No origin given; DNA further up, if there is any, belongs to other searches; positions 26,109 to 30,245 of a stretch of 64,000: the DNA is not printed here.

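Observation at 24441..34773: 10-kb sigma-54-dependent signalling operon: membrane peptide, multi-GAF histidine kinase, receiver, NTPase-GAF-histidine kinase, receiver, NtrC-type activator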

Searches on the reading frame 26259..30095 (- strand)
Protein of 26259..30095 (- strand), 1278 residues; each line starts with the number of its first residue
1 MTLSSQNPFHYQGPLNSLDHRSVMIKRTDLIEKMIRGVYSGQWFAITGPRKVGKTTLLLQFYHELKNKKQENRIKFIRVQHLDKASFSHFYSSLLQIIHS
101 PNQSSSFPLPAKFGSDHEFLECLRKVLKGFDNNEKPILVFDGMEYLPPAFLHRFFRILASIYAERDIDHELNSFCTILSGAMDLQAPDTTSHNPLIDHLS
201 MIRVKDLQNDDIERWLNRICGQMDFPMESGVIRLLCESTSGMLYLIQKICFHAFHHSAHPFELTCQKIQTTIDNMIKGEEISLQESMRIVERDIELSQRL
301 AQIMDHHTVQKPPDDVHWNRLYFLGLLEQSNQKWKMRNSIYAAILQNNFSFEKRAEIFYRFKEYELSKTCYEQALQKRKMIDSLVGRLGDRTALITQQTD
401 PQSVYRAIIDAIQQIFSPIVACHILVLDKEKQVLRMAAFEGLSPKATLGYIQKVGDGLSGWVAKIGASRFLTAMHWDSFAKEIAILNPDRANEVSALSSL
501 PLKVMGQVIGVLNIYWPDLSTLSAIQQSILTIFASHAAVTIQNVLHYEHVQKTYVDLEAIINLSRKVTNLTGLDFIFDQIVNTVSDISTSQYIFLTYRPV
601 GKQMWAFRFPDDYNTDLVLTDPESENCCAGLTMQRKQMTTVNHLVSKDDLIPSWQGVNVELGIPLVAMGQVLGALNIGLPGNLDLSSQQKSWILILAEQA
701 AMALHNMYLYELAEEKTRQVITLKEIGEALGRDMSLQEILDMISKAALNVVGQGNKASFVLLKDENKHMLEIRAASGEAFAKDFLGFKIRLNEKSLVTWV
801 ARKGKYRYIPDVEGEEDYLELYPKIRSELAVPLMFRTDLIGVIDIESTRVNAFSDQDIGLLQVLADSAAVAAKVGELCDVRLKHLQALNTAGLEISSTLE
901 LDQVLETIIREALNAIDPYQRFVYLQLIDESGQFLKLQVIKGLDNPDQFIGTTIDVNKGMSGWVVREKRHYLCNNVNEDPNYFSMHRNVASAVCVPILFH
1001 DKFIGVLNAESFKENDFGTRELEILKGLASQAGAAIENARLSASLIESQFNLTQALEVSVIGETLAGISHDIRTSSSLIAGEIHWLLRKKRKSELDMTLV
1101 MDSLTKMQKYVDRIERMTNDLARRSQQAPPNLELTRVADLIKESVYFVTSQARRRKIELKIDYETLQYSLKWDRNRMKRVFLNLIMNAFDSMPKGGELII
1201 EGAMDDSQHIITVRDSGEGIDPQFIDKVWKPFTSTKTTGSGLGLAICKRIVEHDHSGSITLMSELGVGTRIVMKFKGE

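Call 5: search_protein_families(library=pfam, proteins=[window:26259-30095:-], max_evalue=0.01)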
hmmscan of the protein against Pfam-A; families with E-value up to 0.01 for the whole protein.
window:26259-30095:- (1278 aa): 11 families
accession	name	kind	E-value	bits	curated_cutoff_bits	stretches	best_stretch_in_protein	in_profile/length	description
PF13185.12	GAF_2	-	1.6e-60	203.7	28.6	4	899-1037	2-136/136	GAF domain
PF01590.32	GAF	-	9.7e-37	126.9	22.4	4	900-1036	1-133/133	GAF domain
PF13492.12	GAF_3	-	1.1e-24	87.7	27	3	901-1038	2-129/129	GAF domain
PF02518.31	HATPase_c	-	1.6e-21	77.2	26.4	1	1173-1276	2-108/111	Histidine kinase-, DNA gyrase B-, and HSP90-like ATPase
PF13401.12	AAA_22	-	4.4e-08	33.9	27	1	44-181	8-123/130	AAA domain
PF13173.12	AAA_14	-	2.9e-07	31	27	1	43-98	4-58/129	AAA domain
PF14516.12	AAA_35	-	6.4e-07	28.9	27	1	39-345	29-329/331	AAA-like domain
PF01637.24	ATPase_2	-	7.4e-05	23.1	33.2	1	45-104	24-84/225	ATPase domain predominantly from Archaea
PF13191.12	AAA_16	-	0.00027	21.9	32.6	1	42-155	25-152/167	AAA ATPase domain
PF05621.17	TniB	-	0.00074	19.4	22.4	1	44-103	38-99/189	Bacterial TniB protein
PF00512.31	HisKA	-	0.0048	17.4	26.9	0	1063-1121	4-57/66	His Kinase A (phospho-acceptor) domain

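Call 6: find_homologous_proteins(query=window:26259-30095:-, max_evalue=0.00001)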
Query window:26259-30095:- (1278 aa): 48 proteins with E <= 0.00001 among 4781 candidates.
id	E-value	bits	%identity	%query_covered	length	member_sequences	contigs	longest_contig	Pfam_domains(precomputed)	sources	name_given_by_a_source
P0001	0.0e+0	2866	99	100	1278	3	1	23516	PF13173.13,PF13185.13,PF01590.33,PF02518.32,PF13492.13,PF13401.13,PF14516.13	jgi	jgi:signal transduction histidine kinase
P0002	0.0e+0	2555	88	100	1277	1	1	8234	PF13173.13,PF13185.13,PF01590.33,PF02518.32,PF13492.13,PF13401.13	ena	-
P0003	0.0e+0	2467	85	100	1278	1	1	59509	PF13173.13,PF13185.13,PF01590.33,PF02518.32,PF13492.13,PF13401.13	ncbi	-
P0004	1.7e-71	259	25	38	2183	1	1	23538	PF08447.19,PF13426.14,PF15714.12,PF13188.14,PF13185.13,PF01590.33,PF08448.17,PF13492.13,PF00989.32,PF11849.15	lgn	-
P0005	1.4e-25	107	26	37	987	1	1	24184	PF13426.14,PF13188.14,PF13185.13,PF24820.2,PF13492.13,PF00512.32,PF00072.31,PF08447.19,PF01590.33,PF08448.17,PF02518.32,PF00989.32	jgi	-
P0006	1.0e-24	104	21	29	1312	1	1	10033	PF13185.13,PF01590.33,PF08448.17,PF02518.32,PF13492.13,PF00512.32,PF00989.32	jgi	jgi:PAS domain S-box-containing protein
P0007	1.8e-23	100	21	29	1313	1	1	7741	PF13185.13,PF01590.33,PF08448.17,PF02518.32,PF13492.13,PF00512.32,PF00989.32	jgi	jgi:PAS domain S-box-containing protein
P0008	3.5e-22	96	26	17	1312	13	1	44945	PF13185.13,PF01590.33,PF08448.17,PF02518.32,PF13492.13,PF00512.32,PF00989.32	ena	-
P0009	2.3e-21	93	24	28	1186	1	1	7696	PF13185.13,PF01590.33,PF08448.17,PF02518.32,PF13492.13,PF00512.32,PF00989.32,PF00072.31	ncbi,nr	ncbi:MAG: response regulator, partial [Chloroflexales bacterium]|nr:response regulator [Chloroflexal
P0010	3.6e-21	93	22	43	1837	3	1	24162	PF13426.14,PF07714.24,PF00069.32,PF13188.14,PF01590.33,PF08448.17,PF02518.32,PF00512.32,PF00989.32,PF13191.13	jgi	-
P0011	1.1e-20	91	24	17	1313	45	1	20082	PF13185.13,PF01590.33,PF08448.17,PF02518.32,PF13492.13,PF00512.32,PF00989.32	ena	-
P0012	1.3e-19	88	25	29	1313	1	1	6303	PF13185.13,PF01590.33,PF08448.17,PF02518.32,PF13492.13,PF00512.32,PF00989.32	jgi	jgi:PAS domain S-box-containing protein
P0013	6.4e-17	79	26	26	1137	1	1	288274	PF08447.19,PF13185.13,PF02518.32,PF00512.32,PF00072.31,PF13675.12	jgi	jgi:PAS domain S-box-containing protein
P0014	8.9e-17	78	30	16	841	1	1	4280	PF01590.33,PF02518.32,PF00512.32,PF16927.12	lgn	-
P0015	3.6e-16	76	31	16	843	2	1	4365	PF01590.33,PF02518.32,PF00512.32,PF16927.12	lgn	-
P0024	2.6e-10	57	25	22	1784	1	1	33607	PF07714.24,PF00069.32,PF13185.13,PF01590.33,PF24883.3,PF02518.32,PF13191.13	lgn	-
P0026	2.0e-9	54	23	23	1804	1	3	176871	PF07714.24,PF00069.32,PF01590.33,PF02518.32,PF00512.32,PF13191.13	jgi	jgi:predicted ATPase/signal transduction histidine kinase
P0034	9.5e-8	48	27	18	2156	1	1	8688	PF13426.14,PF13188.14,PF13185.13,PF13492.13,PF00512.32,PF00072.31,PF13191.13,PF08447.19,PF07714.24,PF00069.32,PF01590.33,PF08448.17,PF02518.32,PF00989.32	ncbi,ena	-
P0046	6.3e-6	42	24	25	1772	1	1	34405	PF07714.24,PF00069.32,PF13185.13,PF01590.33,PF03109.23,PF02518.32,PF13492.13,PF00512.32,PF13191.13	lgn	-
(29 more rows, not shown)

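Call 7: find_encoding_contigs(protein=P0003, flank=10000, max_places=3)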
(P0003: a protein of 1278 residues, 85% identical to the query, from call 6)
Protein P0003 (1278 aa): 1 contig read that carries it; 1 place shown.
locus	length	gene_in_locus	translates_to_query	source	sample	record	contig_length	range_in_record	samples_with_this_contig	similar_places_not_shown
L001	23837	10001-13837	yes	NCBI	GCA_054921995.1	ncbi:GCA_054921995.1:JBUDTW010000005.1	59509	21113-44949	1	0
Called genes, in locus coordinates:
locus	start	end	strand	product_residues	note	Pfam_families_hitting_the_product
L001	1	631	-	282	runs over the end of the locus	PF00520:Ion_trans, PF07885:Ion_trans_2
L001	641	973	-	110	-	PF00893:Multi_Drug_Res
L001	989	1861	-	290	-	-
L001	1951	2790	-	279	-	PF01145:Band_7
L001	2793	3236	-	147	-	-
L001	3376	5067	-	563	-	-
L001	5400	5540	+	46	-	-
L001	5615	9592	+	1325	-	PF13426:PAS_9 (faint), PF01590:GAF, PF13185:GAF_2, PF13492:GAF_3, PF13185:GAF_2, PF02518:HATPase_c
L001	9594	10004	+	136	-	PF00072:Response_reg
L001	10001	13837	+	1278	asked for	PF13173:AAA_14 (weak), PF13185:GAF_2, PF01590:GAF, PF13185:GAF_2, PF01590:GAF, PF13185:GAF_2, PF13492:GAF_3, PF02518:HATPase_c, +2 more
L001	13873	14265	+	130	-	PF00072:Response_reg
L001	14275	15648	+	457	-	PF00072:Response_reg, PF00158:Sigma54_activat, PF14532:Sigma54_activ_2, PF00004:AAA (weak), PF07728:AAA_5, PF25601:AAA_lid_14, PF02954:HTH_8 (weak)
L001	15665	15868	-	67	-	PF20095:DUF6485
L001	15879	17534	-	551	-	-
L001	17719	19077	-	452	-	PF00909:Ammonium_transp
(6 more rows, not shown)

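Call 8: find_encoding_contigs(protein=P0001, flank=10000, max_places=3)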
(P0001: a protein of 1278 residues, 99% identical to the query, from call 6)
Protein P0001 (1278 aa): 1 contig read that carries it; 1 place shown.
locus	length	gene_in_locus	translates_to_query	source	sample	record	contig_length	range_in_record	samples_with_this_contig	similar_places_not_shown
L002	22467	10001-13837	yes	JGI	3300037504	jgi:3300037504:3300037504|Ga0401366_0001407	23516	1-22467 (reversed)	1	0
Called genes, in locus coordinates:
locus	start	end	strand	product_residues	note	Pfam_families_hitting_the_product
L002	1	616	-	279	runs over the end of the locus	PF00520:Ion_trans, PF07885:Ion_trans_2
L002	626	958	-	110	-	PF00893:Multi_Drug_Res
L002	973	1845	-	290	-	-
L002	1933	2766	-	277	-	PF01145:Band_7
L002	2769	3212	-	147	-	-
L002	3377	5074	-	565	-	-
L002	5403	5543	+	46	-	-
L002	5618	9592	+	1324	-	PF13492:GAF_3 (faint), PF00512:HisKA (faint), PF08448:PAS_4 (faint), PF13426:PAS_9 (weak), PF01590:GAF (weak), PF13185:GAF_2, PF02518:HATPase_c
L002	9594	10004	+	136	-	PF00072:Response_reg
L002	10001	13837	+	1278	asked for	PF13173:AAA_14 (weak), PF13401:AAA_22 (weak), PF13185:GAF_2, PF01590:GAF, PF13185:GAF_2, PF01590:GAF, PF13185:GAF_2, PF02518:HATPase_c, +2 more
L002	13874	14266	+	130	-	PF00072:Response_reg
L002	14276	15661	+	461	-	PF00072:Response_reg, PF00158:Sigma54_activat, PF14532:Sigma54_activ_2, PF00004:AAA (weak), PF07724:AAA_2 (weak), PF07728:AAA_5, PF25601:AAA_lid_14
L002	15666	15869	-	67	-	PF20095:DUF6485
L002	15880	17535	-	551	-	-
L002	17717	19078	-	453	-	PF00909:Ammonium_transp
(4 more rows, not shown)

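Call 9: find_encoding_contigs(protein=P0002, flank=10000, max_places=3)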
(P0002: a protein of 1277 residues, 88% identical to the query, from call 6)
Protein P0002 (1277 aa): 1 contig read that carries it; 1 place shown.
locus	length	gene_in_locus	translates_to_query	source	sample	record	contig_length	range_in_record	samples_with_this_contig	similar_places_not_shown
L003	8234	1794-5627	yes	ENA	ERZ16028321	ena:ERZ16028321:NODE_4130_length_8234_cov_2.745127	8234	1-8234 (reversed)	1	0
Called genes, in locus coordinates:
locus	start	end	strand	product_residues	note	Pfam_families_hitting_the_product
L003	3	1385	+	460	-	?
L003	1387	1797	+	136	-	PF00072:Response_reg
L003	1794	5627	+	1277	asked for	PF13173:AAA_14 (weak), PF13185:GAF_2, PF01590:GAF, PF13185:GAF_2, PF01590:GAF, PF13185:GAF_2, PF13492:GAF_3, PF02518:HATPase_c, +2 more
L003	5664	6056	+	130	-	PF00072:Response_reg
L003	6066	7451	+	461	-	PF00072:Response_reg, PF00158:Sigma54_activat, PF14532:Sigma54_activ_2, PF00004:AAA (weak), PF07724:AAA_2 (weak), PF07728:AAA_5, PF25601:AAA_lid_14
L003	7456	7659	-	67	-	PF20095:DUF6485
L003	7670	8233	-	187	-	?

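Call 10: find_encoding_contigs(protein=P0008, flank=10000, max_places=3)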
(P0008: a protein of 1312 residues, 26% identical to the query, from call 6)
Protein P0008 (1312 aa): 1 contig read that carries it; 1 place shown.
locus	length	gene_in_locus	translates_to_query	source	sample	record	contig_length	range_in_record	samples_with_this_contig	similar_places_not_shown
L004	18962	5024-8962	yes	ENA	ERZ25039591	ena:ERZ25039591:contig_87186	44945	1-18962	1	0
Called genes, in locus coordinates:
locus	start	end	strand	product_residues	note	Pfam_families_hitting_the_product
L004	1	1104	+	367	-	?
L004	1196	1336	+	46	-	-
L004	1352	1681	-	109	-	PF00085:Thioredoxin, PF14595:Thioredoxin_9 (weak), PF08534:Redoxin (weak), PF13098:Thioredoxin_2, PF13905:Thioredoxin_8 (weak)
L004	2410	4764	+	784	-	PF00133:tRNA-synt_1, PF08264:Anticodon_1, PF19302:DUF5915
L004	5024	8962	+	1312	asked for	PF01590:GAF, PF13185:GAF_2, PF01590:GAF, PF13185:GAF_2, PF01590:GAF, PF13185:GAF_2, PF01590:GAF, PF13185:GAF_2, +5 more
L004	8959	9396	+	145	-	PF00072:Response_reg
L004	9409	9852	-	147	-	PF00188:CAP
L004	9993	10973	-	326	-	PF00892:EamA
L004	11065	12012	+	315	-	PF00892:EamA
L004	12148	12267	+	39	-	-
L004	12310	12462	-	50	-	-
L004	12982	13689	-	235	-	-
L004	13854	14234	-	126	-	-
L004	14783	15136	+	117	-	-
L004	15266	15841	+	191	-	-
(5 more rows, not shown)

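Call 11: find_encoding_contigs(protein=P0011, flank=10000, max_places=3)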
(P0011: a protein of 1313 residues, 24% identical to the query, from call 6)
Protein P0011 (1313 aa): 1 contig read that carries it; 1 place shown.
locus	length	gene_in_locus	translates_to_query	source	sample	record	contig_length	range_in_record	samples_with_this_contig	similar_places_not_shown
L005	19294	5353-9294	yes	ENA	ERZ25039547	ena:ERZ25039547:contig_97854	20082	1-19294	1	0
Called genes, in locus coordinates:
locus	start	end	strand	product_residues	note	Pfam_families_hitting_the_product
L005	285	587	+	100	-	PF00293:NUDIX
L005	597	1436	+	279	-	PF00892:EamA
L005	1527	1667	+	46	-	-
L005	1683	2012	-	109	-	PF00085:Thioredoxin, PF14595:Thioredoxin_9 (weak), PF08534:Redoxin (weak), PF13098:Thioredoxin_2, PF13905:Thioredoxin_8 (weak)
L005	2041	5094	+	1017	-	PF00133:tRNA-synt_1, PF09334:tRNA-synt_1g (faint), PF00133:tRNA-synt_1, PF08264:Anticodon_1, PF19302:DUF5915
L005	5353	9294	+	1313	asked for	PF01590:GAF, PF13185:GAF_2, PF01590:GAF, PF13185:GAF_2, PF01590:GAF, PF13185:GAF_2, PF01590:GAF, PF13185:GAF_2, +5 more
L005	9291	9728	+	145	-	PF00072:Response_reg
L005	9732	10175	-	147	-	PF00188:CAP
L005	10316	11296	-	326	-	PF00892:EamA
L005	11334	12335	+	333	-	PF00892:EamA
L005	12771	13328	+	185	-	-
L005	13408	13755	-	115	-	-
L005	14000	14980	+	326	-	PF00211:Guanylate_cyc, PF00072:Response_reg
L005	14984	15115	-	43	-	-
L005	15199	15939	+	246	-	PF01022:HTH_5 (weak), PF09339:HTH_IclR, PF12802:MarR_2, PF12840:HTH_20 (weak), PF25213:HVO_A0261_N (weak), PF13545:HTH_Crp_2 (weak), PF01047:MarR (weak), PF01614:IclR_C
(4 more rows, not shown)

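Call 21: find_related_loci(query=A2, collection=genome_contigs, flank=10000)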
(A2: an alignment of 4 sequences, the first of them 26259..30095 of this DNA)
Query A2 (1278 aa) in genome_contigs; peptide patterns used: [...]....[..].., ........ (x = any residue, [..] = any of these).
52 stretches matched a pattern; 4 encode a relative of the query (tblastn E <= 1e-3); 4 distinct loci.
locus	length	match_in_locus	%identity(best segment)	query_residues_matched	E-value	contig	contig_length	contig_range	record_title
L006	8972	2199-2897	29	1046-1269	5e-18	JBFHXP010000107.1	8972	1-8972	MAG: Desulfobulbales bacterium isolate Mix_sand09.2021.07.Z.6 k141_2506999_length_8972_cov_12.4582, whole genome shotgun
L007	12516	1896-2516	25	1065-1269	6e-9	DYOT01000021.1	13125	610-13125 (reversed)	MAG TPA_asm: Candidatus Caenarcanum sp. isolate SulCav_GS09_5_35_39 SulCav_GS09_5_7808_length_13125_cov_23_129457, whole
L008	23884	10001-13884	23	930-1273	3e-8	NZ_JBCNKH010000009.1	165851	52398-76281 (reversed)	MAG: Chitinophaga sp. isolate SMAGNO18 Contig9, whole genome shotgun sequence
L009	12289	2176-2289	50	24-61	4e-5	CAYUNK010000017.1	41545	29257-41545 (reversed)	MAG TPA_asm: uncultured Nitrospiraceae bacterium isolate SRP257756_co1_123 genome assembly, contig: NODE_531_length_4154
